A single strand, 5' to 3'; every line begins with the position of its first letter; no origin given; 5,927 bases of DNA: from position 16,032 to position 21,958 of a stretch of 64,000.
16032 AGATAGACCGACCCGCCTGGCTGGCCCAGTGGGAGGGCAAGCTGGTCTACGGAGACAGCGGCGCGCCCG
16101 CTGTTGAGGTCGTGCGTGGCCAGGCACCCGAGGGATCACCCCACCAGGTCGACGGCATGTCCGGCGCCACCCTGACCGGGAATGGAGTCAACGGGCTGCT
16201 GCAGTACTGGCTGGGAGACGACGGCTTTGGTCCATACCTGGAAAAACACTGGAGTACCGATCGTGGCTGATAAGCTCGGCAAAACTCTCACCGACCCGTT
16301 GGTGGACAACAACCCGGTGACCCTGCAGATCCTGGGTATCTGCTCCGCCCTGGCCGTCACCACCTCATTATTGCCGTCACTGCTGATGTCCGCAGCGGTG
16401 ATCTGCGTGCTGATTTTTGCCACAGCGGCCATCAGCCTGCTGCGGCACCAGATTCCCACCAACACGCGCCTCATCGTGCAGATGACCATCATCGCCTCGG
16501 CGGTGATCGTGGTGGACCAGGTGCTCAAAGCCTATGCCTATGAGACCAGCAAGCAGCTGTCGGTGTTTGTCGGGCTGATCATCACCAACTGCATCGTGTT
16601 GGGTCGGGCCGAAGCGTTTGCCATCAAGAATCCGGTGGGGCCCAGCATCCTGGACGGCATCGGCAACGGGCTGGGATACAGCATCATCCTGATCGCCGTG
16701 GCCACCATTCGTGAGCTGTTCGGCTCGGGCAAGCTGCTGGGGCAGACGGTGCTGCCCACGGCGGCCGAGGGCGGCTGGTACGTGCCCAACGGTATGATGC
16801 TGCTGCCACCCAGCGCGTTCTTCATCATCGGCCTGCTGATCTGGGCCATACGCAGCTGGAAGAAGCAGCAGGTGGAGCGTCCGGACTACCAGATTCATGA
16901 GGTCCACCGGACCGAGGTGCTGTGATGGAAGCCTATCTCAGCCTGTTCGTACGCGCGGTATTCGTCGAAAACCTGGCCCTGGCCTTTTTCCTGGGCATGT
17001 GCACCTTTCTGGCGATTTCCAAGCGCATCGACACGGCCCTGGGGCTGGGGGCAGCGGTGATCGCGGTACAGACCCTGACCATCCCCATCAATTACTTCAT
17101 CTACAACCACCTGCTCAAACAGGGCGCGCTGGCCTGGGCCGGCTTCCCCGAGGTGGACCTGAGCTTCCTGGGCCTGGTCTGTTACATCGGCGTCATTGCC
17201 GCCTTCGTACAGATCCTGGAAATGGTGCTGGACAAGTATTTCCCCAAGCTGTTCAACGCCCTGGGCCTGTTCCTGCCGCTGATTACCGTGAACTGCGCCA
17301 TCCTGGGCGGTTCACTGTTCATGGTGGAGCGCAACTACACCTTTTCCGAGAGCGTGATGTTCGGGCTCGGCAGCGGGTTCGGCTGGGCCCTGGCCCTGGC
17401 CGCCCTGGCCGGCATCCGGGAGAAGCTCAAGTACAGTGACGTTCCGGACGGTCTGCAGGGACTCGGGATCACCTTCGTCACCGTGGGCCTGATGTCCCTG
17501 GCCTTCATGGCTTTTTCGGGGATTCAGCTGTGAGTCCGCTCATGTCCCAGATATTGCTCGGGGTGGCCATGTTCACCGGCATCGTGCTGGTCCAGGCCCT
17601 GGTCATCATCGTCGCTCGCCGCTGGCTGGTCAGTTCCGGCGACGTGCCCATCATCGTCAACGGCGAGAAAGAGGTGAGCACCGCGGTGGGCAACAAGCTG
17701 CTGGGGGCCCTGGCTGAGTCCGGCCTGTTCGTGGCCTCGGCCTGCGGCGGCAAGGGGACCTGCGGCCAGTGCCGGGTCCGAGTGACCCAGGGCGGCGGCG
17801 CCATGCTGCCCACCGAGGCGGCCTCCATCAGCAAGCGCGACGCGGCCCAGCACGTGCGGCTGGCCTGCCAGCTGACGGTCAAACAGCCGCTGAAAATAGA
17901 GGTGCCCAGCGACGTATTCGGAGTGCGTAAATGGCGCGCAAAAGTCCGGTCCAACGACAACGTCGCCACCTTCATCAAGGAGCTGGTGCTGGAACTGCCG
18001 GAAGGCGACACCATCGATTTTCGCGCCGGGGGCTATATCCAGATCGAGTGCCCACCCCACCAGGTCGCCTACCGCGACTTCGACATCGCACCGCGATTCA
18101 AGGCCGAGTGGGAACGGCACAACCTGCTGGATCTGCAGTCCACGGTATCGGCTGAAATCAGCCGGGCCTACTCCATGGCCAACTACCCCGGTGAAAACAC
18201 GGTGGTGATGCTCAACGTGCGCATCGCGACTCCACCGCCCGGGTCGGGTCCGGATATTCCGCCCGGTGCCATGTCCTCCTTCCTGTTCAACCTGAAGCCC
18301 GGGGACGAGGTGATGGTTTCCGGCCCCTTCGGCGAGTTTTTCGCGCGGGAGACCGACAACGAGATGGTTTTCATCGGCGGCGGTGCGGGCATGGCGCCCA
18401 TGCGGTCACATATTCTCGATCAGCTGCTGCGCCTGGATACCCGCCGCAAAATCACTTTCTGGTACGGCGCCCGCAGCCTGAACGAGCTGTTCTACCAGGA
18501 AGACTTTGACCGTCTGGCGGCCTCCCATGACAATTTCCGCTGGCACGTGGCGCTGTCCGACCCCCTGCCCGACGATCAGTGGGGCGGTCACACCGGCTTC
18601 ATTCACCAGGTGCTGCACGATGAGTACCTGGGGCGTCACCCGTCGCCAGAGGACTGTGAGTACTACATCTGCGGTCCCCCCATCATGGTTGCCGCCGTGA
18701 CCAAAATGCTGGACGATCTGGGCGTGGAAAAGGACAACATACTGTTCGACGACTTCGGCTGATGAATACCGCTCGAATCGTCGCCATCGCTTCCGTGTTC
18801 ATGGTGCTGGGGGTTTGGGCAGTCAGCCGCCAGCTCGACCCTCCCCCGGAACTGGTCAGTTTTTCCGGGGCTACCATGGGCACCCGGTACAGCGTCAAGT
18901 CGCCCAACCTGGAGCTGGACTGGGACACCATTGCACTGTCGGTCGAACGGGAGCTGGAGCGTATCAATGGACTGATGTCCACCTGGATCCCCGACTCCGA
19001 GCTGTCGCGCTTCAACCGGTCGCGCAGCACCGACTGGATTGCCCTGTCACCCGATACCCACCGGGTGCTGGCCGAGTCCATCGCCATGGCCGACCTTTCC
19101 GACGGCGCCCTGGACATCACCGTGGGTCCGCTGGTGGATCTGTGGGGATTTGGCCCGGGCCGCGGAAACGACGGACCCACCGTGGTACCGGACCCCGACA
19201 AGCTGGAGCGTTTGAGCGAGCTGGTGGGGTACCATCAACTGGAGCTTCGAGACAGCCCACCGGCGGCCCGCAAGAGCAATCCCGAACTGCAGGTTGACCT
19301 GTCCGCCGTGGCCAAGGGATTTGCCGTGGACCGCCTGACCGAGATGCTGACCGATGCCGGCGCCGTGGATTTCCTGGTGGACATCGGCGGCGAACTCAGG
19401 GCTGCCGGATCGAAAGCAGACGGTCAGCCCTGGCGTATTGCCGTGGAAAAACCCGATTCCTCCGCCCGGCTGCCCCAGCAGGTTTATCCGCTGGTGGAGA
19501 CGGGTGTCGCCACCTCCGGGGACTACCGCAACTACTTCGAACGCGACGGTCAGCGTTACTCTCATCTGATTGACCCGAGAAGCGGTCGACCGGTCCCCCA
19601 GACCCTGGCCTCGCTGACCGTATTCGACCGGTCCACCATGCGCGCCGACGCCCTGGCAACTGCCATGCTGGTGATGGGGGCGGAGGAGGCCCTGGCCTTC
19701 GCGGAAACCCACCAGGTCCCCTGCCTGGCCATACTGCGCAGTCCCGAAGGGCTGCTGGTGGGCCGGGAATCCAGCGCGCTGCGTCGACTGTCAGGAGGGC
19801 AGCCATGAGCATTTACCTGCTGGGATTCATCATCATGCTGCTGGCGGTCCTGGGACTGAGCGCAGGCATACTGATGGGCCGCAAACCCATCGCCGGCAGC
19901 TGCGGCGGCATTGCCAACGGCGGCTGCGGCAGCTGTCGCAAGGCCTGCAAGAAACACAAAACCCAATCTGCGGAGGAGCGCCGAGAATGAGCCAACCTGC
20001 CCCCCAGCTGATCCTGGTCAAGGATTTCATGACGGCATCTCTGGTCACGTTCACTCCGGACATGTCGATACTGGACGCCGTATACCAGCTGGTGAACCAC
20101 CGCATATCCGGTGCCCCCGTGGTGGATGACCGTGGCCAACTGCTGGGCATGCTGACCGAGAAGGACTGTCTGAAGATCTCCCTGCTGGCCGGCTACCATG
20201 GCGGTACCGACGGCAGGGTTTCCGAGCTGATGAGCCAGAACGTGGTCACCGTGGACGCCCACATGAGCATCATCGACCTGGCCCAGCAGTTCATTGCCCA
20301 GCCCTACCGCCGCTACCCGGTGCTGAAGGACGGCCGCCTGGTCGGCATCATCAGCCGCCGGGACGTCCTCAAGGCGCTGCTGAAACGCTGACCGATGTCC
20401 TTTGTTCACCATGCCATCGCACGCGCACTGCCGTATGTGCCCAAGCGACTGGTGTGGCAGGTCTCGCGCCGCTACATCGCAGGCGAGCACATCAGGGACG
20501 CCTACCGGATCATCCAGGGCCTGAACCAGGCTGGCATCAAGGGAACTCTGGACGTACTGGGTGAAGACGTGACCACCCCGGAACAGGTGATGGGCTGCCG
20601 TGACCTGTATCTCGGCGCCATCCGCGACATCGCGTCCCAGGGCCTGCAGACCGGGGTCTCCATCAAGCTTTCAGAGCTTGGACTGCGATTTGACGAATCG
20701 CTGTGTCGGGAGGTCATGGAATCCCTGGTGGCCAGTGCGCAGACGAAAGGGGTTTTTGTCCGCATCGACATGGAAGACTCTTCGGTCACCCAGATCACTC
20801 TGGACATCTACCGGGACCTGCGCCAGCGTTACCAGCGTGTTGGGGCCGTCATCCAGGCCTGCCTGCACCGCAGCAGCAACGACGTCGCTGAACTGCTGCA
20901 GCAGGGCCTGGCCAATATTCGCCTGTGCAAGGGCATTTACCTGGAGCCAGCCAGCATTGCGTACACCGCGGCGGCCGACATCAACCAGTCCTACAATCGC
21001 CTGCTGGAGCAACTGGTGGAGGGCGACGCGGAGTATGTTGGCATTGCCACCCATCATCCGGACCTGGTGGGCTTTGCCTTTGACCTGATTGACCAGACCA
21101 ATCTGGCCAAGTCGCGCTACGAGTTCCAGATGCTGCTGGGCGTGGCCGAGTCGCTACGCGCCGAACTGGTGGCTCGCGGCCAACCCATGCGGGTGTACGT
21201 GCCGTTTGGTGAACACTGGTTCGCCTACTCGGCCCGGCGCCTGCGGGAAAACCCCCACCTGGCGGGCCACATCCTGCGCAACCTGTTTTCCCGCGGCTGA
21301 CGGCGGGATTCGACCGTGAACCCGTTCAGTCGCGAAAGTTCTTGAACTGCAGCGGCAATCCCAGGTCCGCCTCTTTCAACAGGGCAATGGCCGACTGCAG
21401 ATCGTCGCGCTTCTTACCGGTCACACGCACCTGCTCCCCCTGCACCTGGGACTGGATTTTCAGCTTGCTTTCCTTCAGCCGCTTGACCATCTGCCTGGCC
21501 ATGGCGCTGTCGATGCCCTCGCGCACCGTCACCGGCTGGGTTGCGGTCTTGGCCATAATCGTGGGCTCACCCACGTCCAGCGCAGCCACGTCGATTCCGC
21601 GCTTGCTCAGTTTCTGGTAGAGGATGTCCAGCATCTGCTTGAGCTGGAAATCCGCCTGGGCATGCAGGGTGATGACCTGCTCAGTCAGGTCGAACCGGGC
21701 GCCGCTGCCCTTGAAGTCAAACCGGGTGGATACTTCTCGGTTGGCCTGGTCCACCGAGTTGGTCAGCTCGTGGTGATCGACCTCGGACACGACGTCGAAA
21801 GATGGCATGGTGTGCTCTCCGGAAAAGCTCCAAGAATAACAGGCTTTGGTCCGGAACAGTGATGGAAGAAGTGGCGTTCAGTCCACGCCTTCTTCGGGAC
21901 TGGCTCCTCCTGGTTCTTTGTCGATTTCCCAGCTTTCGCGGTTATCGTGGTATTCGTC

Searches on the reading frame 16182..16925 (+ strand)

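Call 44: search_protein_families(library=pfam, proteins=[window:16182-16925:+], max_evalue=0.00001)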
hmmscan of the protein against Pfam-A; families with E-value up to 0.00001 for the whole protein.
window:16182-16925:+ (247 aa): 1 family
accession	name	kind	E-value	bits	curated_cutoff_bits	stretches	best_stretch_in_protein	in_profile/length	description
PF02508.19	Rnf-Nqr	-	1.8e-57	194.6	23.8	1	34-220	3-174/174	Rnf-Nqr subunit, membrane protein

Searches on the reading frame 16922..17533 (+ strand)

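Call 44: search_protein_families(library=pfam, proteins=[window:16922-17533:+], max_evalue=0.00001)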
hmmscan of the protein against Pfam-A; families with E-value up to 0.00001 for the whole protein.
window:16922-17533:+ (203 aa): 1 family
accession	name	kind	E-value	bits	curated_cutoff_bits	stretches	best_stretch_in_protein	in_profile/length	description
PF02508.19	Rnf-Nqr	-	1.8e-57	194.6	23.8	1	5-201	1-173/174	Rnf-Nqr subunit, membrane protein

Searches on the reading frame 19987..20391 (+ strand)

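Call 44: search_protein_families(library=pfam, proteins=[window:19987-20391:+], max_evalue=0.00001)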
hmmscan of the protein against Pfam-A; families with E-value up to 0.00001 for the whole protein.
window:19987-20391:+ (134 aa): 1 family
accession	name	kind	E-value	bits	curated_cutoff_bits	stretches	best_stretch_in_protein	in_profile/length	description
PF00571.33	CBS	-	1.4e-34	118.6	24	2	78-132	1-56/57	CBS domain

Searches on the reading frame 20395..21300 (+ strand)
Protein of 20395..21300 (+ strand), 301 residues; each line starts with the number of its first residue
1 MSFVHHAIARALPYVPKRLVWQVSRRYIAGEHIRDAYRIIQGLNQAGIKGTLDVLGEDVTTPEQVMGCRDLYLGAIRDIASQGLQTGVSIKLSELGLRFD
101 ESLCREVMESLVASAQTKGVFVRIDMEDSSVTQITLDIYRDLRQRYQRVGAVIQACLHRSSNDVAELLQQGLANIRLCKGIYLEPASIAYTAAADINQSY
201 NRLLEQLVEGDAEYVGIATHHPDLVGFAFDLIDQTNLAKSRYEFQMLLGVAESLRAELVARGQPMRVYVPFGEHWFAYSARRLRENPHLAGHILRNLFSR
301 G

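Call 44: search_protein_families(library=pfam, proteins=[window:20395-21300:+], max_evalue=0.00001)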
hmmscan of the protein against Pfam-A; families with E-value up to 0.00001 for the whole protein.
window:20395-21300:+ (301 aa): 1 family
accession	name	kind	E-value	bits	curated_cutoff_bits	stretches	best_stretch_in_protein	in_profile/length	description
PF01619.24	Pro_dh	-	2.9e-34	119.3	27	1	40-287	5-270/278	Proline dehydrogenase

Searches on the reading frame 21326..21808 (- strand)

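Call 44: search_protein_families(library=pfam, proteins=[window:21326-21808:-], max_evalue=0.00001)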
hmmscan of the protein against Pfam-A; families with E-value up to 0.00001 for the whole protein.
window:21326-21808:- (160 aa): 1 family
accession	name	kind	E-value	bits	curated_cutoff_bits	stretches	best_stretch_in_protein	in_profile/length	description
PF04461.18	DUF520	-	6.4e-63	212.1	23.2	1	2-159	1-161/161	Protein of unknown function (DUF520)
